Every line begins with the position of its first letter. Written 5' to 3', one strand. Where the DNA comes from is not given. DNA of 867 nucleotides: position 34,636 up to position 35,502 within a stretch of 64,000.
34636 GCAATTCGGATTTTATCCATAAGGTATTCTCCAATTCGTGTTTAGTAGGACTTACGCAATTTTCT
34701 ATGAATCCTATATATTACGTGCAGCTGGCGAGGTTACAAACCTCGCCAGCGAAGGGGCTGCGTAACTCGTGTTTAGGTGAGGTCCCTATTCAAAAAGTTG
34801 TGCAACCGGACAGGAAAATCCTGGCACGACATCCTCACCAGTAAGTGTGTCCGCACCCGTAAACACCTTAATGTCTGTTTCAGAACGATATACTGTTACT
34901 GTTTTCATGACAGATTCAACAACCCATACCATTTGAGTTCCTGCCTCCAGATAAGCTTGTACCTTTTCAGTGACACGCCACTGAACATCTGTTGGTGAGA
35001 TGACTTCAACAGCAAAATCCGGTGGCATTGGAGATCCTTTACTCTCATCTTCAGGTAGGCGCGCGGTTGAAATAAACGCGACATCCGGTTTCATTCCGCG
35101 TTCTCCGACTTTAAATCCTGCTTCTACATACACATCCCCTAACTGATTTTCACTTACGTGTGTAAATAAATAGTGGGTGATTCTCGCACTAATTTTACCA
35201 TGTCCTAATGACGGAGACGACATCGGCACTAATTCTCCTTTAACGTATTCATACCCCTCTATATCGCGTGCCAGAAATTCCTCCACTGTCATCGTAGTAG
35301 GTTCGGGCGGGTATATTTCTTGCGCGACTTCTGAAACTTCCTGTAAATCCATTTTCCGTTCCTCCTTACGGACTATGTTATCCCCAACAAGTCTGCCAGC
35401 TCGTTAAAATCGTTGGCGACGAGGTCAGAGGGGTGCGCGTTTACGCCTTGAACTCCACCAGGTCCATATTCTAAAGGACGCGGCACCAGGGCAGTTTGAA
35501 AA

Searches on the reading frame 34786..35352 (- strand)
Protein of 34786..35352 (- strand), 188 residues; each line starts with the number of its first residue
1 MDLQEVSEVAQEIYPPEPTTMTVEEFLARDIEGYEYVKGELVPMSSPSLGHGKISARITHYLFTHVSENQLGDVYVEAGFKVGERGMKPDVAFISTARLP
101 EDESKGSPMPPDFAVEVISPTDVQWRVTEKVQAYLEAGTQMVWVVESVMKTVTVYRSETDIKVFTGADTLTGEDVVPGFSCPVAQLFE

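Call 51: search_protein_families(library=pfam, proteins=[window:34786-35352:-], max_evalue=0.001)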
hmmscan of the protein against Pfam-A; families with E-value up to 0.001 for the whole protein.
window:34786-35352:- (188 aa): 1 family
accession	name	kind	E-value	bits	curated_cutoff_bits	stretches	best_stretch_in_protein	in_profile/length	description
PF05685.18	Uma2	-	1.8e-31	109.4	27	1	24-184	2-172/172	Putative restriction endonuclease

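Call 52: find_homologous_proteins(query=window:34789-35352:-)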
Query window:34789-35352:- (188 aa): 1483 proteins with E <= 0.001 among 1551 candidates; the best 120 are listed.
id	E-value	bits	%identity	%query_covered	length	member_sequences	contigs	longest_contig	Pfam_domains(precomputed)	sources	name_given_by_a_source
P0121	3.0e-110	384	92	100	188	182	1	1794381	PF05685.19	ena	-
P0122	8.3e-110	383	92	100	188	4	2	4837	PF05685.19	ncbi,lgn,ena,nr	ncbi:Uma2 family endonuclease [Candidatus Poribacteria bacterium]|nr:Uma2 family endonuclease [Candi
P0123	2.1e-109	381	92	100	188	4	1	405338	PF05685.19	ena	-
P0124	7.1e-108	376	91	100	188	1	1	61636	PF05685.19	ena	-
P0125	2.0e-107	375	91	100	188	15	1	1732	PF05685.19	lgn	-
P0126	3.1e-107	374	89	100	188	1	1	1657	PF05685.19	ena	-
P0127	3.8e-105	368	89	100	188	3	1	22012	PF05685.19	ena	-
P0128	1.6e-104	365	89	100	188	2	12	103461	PF05685.19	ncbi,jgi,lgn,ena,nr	ncbi:MAG: Uma2 family endonuclease [Candidatus Poribacteria bacterium]|nr:Uma2 family endonuclease [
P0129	2.6e-104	365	88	100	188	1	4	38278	PF05685.19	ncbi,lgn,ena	-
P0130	2.9e-104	365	88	100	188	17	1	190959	PF05685.19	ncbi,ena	-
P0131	3.8e-104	364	88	100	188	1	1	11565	PF05685.19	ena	-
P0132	5.2e-104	364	87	100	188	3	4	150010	PF05685.19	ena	-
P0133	1.3e-103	362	88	100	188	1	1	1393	PF05685.19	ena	-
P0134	1.5e-103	362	88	100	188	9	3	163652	PF05685.19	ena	-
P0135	7.2e-103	360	86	100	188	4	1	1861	PF05685.19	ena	-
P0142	1.8e-101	356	86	100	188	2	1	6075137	PF05685.19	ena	-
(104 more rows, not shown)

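Call 54: find_encoding_contigs(protein=P0121, flank=1500, max_places=3)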
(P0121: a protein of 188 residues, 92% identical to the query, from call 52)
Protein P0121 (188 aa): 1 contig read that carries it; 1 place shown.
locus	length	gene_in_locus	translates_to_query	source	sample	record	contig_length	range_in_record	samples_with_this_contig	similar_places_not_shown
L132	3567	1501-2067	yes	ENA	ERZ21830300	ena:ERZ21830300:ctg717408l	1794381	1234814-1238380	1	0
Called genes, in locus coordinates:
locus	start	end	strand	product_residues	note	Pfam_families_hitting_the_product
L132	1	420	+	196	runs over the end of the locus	PF04542:Sigma70_r2, PF08281:Sigma70_r4_2, PF04545:Sigma70_r4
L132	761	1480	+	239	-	PF00702:Hydrolase, PF13419:HAD_2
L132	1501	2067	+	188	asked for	PF05685:Uma2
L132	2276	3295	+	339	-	PF01408:GFO_IDH_MocA, PF02894:GFO_IDH_MocA_C, PF22725:GFO_IDH_MocA_C3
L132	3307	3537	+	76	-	PF04255:DUF433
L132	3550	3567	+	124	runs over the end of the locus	PF18478:PIN_10 (weak), PF18480:DUF5615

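Call 55: find_encoding_contigs(protein=P0142, flank=1500, max_places=2)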
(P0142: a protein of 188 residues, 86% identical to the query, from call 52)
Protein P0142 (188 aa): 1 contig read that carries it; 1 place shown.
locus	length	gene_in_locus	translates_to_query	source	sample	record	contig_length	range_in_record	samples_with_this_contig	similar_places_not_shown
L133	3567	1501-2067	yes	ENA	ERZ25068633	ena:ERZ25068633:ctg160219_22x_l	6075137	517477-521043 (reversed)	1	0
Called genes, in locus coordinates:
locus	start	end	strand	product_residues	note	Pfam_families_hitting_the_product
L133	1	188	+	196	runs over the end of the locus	PF04542:Sigma70_r2, PF08281:Sigma70_r4_2, PF04545:Sigma70_r4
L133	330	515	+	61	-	PF26262:DUF8066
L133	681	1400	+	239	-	PF00702:Hydrolase, PF13419:HAD_2, PF13242:Hydrolase_like (weak)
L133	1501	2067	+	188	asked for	PF05685:Uma2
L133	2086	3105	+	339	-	PF01408:GFO_IDH_MocA, PF02894:GFO_IDH_MocA_C, PF22725:GFO_IDH_MocA_C3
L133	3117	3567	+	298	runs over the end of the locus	PF18551:TackOD1 (faint)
